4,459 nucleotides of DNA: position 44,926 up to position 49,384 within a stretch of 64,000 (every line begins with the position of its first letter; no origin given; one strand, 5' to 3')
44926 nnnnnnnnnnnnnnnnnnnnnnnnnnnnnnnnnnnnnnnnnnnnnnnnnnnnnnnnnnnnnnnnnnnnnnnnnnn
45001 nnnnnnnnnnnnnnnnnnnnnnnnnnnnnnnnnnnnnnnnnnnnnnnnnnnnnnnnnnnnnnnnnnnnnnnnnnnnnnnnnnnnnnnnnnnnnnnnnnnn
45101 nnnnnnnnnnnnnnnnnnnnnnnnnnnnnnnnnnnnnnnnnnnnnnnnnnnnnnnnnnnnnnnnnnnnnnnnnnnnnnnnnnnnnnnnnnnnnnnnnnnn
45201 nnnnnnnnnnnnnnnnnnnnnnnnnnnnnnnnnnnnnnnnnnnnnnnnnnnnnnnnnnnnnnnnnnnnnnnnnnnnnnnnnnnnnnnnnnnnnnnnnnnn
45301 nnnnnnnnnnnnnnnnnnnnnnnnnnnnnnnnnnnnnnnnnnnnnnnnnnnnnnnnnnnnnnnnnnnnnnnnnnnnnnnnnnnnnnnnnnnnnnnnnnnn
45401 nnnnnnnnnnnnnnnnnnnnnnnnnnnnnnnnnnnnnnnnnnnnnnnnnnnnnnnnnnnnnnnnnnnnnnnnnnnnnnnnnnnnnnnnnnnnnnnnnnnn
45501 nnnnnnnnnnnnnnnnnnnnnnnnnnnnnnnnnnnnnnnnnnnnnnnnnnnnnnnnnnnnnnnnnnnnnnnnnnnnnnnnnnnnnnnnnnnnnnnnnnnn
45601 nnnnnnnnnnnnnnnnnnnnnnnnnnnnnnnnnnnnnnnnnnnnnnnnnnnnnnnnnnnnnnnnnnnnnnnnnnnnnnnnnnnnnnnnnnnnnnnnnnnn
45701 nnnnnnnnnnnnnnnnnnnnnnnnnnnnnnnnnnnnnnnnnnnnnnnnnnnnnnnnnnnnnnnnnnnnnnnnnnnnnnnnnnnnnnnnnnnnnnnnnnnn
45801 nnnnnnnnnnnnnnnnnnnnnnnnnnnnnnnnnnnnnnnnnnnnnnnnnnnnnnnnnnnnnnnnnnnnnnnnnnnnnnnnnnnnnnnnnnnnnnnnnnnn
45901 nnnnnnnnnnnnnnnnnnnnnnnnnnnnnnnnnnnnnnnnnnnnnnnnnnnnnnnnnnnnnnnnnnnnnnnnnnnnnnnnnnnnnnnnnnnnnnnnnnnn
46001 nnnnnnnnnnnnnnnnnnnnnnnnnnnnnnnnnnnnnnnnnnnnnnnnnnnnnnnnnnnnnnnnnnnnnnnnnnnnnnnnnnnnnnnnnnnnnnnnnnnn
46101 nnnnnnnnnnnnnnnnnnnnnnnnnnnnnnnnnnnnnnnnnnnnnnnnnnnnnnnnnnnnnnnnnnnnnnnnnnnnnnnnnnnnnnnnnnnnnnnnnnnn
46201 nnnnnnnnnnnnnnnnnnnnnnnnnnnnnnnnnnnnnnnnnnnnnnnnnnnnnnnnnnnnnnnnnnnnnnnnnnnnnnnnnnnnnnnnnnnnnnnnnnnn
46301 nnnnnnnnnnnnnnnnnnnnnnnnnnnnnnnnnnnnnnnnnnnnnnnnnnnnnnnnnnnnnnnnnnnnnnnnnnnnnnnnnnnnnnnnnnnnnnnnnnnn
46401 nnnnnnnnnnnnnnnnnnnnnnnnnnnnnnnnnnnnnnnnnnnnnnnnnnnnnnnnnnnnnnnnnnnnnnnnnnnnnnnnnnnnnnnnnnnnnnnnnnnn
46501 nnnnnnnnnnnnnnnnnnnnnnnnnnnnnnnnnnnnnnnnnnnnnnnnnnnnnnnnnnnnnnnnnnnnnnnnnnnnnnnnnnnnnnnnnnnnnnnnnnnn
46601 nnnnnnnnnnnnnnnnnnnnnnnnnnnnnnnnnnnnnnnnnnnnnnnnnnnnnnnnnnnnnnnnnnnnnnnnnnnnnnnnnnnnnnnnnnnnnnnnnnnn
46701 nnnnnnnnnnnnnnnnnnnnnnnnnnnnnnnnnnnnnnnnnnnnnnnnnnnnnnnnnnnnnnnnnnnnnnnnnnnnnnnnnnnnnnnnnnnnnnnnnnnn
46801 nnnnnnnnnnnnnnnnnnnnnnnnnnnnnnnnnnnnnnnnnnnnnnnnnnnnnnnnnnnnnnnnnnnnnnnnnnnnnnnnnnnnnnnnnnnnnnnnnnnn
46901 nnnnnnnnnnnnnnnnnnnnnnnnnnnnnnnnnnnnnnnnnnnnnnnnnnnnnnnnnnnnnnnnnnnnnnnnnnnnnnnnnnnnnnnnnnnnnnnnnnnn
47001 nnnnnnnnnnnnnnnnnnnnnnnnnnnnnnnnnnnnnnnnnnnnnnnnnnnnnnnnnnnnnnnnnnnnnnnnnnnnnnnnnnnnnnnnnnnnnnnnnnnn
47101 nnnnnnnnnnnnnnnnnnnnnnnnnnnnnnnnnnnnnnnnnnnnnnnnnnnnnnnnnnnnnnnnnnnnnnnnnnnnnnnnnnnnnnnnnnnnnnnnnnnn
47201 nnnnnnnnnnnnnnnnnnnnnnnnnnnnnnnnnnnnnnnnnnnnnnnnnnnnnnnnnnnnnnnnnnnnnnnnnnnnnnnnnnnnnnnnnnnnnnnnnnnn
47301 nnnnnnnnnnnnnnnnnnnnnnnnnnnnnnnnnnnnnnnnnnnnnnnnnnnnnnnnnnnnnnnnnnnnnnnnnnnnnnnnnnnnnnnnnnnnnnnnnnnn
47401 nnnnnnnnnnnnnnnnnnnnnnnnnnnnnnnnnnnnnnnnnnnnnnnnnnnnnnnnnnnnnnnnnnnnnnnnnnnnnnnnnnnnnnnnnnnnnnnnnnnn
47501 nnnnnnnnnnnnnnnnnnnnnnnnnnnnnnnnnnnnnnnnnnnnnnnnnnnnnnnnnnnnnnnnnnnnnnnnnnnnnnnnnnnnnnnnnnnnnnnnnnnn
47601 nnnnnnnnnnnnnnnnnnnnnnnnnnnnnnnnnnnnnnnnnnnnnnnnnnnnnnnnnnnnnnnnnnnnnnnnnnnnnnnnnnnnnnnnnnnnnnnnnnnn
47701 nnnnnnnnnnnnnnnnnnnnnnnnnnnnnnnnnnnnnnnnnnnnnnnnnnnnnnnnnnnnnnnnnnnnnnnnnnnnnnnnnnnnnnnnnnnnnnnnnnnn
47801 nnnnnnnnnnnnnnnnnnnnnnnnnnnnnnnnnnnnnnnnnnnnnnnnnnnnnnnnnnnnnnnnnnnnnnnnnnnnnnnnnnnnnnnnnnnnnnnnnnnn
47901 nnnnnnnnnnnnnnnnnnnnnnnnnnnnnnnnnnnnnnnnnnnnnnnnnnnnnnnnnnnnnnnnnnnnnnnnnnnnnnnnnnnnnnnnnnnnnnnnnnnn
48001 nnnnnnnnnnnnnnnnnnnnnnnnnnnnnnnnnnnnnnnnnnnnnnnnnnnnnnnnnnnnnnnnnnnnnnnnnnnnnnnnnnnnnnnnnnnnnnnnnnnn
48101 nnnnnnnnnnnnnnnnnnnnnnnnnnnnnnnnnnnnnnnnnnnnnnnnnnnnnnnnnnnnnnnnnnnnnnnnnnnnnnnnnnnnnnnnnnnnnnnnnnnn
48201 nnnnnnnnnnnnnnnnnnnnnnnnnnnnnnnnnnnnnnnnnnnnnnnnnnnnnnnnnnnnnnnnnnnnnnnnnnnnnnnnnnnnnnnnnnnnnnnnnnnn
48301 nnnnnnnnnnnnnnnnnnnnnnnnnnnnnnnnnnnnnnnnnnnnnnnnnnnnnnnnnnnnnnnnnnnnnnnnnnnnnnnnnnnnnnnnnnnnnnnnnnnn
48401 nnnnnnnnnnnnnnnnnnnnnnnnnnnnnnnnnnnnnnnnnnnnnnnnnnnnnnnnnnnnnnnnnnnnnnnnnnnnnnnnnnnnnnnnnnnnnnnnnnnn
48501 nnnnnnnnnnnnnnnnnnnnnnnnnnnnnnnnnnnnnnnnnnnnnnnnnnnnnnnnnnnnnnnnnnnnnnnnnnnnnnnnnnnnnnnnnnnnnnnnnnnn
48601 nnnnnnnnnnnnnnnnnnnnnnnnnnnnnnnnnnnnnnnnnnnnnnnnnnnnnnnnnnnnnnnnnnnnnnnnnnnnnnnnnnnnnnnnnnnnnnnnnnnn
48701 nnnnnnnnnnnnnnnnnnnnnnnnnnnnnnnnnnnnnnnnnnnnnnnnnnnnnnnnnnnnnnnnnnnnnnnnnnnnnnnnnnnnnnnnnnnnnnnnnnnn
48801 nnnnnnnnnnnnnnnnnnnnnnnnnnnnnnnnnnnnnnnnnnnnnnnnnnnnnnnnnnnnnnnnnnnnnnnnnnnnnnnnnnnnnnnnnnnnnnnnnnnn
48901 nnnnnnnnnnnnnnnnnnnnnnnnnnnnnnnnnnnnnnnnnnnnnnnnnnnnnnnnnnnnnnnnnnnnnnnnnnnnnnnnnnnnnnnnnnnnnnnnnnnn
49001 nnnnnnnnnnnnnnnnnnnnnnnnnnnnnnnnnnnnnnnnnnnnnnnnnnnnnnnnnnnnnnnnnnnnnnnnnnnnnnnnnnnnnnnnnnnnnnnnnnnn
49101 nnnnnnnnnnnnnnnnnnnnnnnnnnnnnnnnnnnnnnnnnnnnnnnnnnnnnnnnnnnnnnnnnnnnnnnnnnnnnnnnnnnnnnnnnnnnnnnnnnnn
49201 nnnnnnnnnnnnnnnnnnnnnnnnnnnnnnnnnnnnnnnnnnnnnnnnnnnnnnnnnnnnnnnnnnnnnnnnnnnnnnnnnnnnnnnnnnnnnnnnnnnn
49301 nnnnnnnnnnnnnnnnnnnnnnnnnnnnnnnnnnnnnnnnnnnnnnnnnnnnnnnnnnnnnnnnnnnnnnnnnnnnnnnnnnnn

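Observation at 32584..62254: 30-kb cell-surface island: wzm and wzt split by three secreted-protein genes, then a dense glycosylation toolkit ending in two GT-C-like membrane proteins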

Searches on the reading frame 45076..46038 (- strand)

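Call 8: search_protein_families(library=pfam, proteins=[window:45076-46038:-], max_evalue=0.01)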
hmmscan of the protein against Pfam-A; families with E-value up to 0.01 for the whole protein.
window:45076-46038:- (321 aa): 1 family
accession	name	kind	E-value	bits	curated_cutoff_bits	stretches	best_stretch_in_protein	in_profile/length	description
PF13527.13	Acetyltransf_9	-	1.2e-09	38.7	25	1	5-123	2-117/127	Acetyltransferase (GNAT) domain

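Call 12: search_protein_families(library=ncbifam, proteins=[window:45076-46038:-], max_evalue=0.01)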
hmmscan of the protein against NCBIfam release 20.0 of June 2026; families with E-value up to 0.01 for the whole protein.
window:45076-46038:- (321 aa): 0 families

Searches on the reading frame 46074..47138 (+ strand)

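Call 8: search_protein_families(library=pfam, proteins=[window:46074-47138:+], max_evalue=0.01)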
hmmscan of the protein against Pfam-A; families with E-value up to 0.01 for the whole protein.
window:46074-47138:+ (355 aa): 2 families
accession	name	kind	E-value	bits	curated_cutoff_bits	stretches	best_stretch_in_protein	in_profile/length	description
PF00535.33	Glycos_transf_2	-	5.1e-05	23.7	23.3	1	29-126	24-129/168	Glycosyl transferase family 2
PF13641.12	Glyco_tranf_2_3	-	0.00038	21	27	1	165-228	149-212/230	Glycosyltransferase like family 2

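Call 84: search_protein_families(library=ncbifam, proteins=[window:46074-47138:+], max_evalue=0.00001)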
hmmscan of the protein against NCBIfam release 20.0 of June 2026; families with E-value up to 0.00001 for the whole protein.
window:46074-47138:+ (355 aa): 0 families

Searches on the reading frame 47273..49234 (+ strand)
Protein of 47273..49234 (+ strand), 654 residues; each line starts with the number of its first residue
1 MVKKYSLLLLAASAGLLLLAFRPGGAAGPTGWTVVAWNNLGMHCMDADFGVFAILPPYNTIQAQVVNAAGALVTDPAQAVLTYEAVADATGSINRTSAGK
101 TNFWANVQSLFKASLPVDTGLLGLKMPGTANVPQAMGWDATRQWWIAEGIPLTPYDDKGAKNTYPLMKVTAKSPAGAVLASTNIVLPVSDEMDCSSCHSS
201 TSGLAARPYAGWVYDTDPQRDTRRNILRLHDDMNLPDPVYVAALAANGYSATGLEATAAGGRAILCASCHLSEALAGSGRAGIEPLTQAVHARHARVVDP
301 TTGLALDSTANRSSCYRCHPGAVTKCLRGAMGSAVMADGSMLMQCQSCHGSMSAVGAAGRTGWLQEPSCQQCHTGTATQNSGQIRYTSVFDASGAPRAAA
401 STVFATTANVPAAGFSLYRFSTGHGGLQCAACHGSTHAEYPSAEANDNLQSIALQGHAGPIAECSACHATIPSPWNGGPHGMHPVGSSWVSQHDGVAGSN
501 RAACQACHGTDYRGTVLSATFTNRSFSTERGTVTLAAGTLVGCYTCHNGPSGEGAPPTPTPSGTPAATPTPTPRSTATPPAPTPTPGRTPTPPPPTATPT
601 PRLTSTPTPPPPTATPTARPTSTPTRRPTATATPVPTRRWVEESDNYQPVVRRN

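Call 8: search_protein_families(library=pfam, proteins=[window:47273-49234:+], max_evalue=0.01)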
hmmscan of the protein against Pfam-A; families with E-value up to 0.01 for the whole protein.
window:47273-49234:+ (654 aa): 4 families
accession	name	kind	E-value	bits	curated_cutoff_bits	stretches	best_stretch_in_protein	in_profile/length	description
PF14522.11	Cytochrome_C7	-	3.1e-14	53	24.8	3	311-374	12-67/67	Cytochrome c7 and related cytochrome c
PF22113.1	Mtrc-MtrF_II-IV_dom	-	1.8e-12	47.5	30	3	344-511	8-166/176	Outer membrane cytochrome MtrC/MtrF-like, domains II/IV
PF14537.11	Cytochrom_c3_2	-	1.4e-06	29.1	25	0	428-469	28-65/79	Cytochrome c3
PF13435.11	Cytochrome_C554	-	0.008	17.5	20.8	0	266-350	2-84/84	Cytochrome c554 and c-prime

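Call 12: search_protein_families(library=ncbifam, proteins=[window:47273-49234:+], max_evalue=0.01)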
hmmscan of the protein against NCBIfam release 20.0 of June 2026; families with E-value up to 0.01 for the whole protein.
window:47273-49234:+ (654 aa): 2 families
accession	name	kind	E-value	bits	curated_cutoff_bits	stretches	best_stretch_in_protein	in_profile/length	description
TIGR04315.1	octaheme_Shew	subfamily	0.0001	21.5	375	0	264-382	188-283/440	tetrathionate reductase family octaheme c-type cytochrome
TIGR03508.1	decahem_SO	subfamily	0.00077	19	192.2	0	264-375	71-176/258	DmsE family decaheme c-type cytochrome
